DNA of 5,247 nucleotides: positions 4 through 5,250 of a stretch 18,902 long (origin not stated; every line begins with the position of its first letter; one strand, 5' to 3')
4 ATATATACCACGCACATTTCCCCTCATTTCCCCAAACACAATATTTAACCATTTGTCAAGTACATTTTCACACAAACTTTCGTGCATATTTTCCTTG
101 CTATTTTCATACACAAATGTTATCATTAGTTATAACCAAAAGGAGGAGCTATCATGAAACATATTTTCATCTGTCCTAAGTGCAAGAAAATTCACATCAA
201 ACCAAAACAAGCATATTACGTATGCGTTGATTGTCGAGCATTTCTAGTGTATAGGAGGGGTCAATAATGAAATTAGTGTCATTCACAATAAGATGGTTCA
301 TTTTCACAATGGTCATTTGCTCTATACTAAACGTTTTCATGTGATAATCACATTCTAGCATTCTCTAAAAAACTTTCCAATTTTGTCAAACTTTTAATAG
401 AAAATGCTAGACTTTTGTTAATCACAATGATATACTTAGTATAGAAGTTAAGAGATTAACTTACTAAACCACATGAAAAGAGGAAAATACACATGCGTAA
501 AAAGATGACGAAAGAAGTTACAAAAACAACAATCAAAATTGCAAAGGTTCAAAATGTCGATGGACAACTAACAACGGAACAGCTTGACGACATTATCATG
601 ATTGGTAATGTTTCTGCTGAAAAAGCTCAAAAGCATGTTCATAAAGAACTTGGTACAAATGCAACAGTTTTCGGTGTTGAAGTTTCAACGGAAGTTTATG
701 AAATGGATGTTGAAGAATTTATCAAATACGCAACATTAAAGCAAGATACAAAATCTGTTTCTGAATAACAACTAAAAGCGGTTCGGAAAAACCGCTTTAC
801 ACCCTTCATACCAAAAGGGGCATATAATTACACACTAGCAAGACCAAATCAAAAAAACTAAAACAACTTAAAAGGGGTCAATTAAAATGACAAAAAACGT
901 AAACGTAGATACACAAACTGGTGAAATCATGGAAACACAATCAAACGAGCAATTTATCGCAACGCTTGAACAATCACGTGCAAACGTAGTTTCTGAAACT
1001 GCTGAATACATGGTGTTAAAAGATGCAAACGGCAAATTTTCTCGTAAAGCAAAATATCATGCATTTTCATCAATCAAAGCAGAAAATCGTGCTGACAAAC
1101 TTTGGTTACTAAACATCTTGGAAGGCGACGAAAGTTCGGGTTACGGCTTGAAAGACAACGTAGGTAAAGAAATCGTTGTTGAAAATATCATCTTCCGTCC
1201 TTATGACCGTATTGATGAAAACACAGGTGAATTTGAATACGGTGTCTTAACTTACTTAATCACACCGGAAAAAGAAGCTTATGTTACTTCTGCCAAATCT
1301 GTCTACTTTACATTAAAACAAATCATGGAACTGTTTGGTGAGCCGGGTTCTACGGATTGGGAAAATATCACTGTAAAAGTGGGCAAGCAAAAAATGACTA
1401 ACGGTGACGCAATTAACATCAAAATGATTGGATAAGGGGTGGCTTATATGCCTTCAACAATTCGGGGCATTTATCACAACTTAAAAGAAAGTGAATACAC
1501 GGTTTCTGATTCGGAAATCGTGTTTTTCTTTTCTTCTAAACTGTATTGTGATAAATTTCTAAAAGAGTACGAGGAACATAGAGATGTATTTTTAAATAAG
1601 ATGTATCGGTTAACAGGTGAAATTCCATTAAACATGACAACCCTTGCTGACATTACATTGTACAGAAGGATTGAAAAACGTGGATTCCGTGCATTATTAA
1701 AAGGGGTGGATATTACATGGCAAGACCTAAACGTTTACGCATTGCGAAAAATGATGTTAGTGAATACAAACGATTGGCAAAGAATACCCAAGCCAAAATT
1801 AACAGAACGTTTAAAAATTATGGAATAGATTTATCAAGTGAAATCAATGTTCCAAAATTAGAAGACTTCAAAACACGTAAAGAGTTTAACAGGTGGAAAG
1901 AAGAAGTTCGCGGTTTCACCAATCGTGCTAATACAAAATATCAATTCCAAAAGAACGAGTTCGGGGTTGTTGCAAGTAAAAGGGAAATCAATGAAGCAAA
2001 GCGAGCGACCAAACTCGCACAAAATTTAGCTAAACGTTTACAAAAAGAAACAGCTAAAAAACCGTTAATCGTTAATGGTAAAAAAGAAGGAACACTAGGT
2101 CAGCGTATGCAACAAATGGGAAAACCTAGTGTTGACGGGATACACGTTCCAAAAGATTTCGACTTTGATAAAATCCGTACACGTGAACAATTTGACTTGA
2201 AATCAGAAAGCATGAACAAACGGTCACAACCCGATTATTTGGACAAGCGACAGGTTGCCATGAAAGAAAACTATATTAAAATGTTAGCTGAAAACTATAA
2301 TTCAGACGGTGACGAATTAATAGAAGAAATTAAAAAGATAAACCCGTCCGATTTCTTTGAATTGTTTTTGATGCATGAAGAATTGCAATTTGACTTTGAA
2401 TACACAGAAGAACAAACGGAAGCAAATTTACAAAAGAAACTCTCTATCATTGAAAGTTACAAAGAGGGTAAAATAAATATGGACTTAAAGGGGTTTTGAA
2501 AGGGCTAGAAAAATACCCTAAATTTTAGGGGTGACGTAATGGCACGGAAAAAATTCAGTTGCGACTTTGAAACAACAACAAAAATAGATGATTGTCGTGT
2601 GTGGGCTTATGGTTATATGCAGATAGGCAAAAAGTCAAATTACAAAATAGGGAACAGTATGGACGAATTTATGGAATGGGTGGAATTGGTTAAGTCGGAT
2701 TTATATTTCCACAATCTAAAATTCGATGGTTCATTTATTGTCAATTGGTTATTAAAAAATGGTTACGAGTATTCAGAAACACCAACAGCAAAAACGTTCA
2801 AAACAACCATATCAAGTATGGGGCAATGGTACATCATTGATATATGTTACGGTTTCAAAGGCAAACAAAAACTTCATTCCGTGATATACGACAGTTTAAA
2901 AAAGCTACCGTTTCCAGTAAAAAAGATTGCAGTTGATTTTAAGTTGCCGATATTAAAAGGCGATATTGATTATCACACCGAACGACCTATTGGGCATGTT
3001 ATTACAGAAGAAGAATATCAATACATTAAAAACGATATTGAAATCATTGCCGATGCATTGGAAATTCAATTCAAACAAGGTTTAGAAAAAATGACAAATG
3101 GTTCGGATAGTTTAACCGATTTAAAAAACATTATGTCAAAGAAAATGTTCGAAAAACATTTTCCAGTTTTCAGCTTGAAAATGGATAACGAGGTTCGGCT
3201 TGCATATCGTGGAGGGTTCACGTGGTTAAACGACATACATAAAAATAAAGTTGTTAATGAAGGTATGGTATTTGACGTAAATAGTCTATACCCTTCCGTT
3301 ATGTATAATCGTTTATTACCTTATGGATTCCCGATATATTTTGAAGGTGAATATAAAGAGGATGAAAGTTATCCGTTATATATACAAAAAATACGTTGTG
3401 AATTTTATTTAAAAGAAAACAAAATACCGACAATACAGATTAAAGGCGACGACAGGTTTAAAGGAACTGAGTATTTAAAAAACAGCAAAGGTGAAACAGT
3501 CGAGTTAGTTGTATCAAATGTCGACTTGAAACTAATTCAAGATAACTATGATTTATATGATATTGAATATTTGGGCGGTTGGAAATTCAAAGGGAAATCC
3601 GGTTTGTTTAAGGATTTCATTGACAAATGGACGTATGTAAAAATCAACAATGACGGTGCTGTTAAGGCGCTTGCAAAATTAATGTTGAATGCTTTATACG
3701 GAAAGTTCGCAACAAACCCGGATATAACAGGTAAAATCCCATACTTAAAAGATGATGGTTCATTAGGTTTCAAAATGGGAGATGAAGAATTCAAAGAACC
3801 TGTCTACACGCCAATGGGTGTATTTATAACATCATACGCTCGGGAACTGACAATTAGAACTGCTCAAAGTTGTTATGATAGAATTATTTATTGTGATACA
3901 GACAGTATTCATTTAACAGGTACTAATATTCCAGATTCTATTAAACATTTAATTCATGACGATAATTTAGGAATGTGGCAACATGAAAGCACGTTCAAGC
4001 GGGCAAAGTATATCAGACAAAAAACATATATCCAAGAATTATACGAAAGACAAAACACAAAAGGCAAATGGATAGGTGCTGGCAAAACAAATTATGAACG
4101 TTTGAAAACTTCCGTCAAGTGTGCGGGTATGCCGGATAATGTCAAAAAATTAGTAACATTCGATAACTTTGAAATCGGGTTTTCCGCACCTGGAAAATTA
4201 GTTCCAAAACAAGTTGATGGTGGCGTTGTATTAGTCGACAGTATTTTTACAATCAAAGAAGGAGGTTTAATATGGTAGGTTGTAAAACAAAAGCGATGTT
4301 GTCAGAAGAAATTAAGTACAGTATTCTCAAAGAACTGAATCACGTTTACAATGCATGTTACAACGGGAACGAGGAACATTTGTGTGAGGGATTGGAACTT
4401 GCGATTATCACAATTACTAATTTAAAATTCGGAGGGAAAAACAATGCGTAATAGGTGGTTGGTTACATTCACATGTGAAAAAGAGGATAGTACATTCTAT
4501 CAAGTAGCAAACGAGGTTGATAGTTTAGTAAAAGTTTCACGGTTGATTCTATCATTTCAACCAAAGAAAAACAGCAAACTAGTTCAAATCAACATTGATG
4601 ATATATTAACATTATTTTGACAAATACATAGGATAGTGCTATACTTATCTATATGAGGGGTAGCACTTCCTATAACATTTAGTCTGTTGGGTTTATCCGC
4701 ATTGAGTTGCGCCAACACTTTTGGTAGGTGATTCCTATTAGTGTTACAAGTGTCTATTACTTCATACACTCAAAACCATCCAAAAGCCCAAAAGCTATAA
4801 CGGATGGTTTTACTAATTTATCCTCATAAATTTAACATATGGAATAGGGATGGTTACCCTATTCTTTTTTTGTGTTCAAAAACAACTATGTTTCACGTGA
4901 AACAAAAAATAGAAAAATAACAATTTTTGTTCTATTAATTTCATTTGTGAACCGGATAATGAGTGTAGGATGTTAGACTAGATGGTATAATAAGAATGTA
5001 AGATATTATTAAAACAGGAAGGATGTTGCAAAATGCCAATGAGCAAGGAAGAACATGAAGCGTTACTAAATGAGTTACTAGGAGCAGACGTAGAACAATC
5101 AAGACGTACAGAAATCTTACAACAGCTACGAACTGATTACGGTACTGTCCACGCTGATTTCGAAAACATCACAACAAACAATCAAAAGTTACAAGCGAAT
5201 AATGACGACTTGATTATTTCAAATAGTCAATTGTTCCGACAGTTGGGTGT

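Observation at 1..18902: phi29-type genome rewired to a single transcription direction, with the early module inverted and the right early operon missing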

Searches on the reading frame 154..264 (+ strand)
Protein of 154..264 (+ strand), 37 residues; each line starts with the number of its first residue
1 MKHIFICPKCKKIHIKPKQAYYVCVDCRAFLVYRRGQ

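Call 70: search_protein_families(library=phrogs, proteins=[window:154-264:+], max_evalue=0.01)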
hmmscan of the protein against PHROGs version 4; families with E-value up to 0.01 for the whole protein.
seq(37 aa): 0 families

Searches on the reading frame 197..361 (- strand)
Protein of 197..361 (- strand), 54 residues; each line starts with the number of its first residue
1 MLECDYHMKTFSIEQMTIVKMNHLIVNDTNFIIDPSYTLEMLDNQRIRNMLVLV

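Call 75: search_protein_families(library=pfam, proteins=[window:197-361:-], max_evalue=0.01)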
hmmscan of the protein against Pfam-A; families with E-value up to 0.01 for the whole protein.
window:197-361:- (54 aa): 0 families

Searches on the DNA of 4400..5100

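Call 16: search_rna_families(source=window, start=4400, end=5100, threshold=evalue, max_evalue=1, show_alignments=2)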
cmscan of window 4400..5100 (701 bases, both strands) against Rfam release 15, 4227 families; matches with E-value up to 1: 2.
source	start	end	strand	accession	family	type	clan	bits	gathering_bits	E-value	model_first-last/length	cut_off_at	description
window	4655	4768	+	RF00044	Phage_pRNA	Gene;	-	49.1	100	7e-10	1-118/118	no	3WJ core of Phi29 Bacteriophage pRNA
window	4551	4602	-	RF01182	SNORD11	Gene; snRNA; snoRNA; CD-box;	CL00103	20.2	55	0.57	1-84/84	no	Small nucleolar RNA SNORD11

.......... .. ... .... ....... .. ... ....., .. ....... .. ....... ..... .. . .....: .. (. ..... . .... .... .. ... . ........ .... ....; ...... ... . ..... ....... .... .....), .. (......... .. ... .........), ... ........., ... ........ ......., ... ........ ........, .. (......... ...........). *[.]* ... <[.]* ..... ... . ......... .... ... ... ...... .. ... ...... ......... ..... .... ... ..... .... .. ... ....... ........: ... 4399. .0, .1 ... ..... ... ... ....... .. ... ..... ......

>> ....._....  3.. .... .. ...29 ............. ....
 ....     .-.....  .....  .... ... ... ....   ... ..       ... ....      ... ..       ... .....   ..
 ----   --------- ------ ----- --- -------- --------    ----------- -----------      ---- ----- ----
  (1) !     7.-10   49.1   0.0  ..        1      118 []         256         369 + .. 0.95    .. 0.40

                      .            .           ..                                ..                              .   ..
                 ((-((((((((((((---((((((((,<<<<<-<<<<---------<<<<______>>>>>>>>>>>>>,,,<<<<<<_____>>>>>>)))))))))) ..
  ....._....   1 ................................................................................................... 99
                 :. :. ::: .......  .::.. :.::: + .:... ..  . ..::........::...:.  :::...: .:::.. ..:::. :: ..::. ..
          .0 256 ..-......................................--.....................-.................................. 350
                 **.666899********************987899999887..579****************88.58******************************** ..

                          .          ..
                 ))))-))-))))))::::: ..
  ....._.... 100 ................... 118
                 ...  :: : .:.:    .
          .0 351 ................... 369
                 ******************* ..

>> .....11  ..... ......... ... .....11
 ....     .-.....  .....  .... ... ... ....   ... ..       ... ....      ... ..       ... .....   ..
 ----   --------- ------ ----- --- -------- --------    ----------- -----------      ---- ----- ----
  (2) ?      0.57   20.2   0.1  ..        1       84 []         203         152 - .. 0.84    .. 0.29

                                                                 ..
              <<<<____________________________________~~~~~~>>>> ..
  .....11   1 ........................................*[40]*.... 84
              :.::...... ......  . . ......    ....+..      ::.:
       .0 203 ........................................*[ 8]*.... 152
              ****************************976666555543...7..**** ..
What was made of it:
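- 4655..4810 (+): Prohead RNA: domain I (4655-4768), followed by a hairpin at 4773-4810 that corresponds to domain II / terminator TA1. RF00044, full-length match, 49.1 bits, E = 7e-10, below the gathering score (call 16).
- On phi29-like phages in the strict sense (Salasmaviridae, phi29/Nf clade): RF00044 gives a full-length match at 4655-4768 with E = 7e-10, but at 49 bits it is below the gathering score of 100 (call 16).
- Checked: That is below Rfam's gathering score of 100 (call 16).
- The pRNA match is below Rfam's gathering score (call 16).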
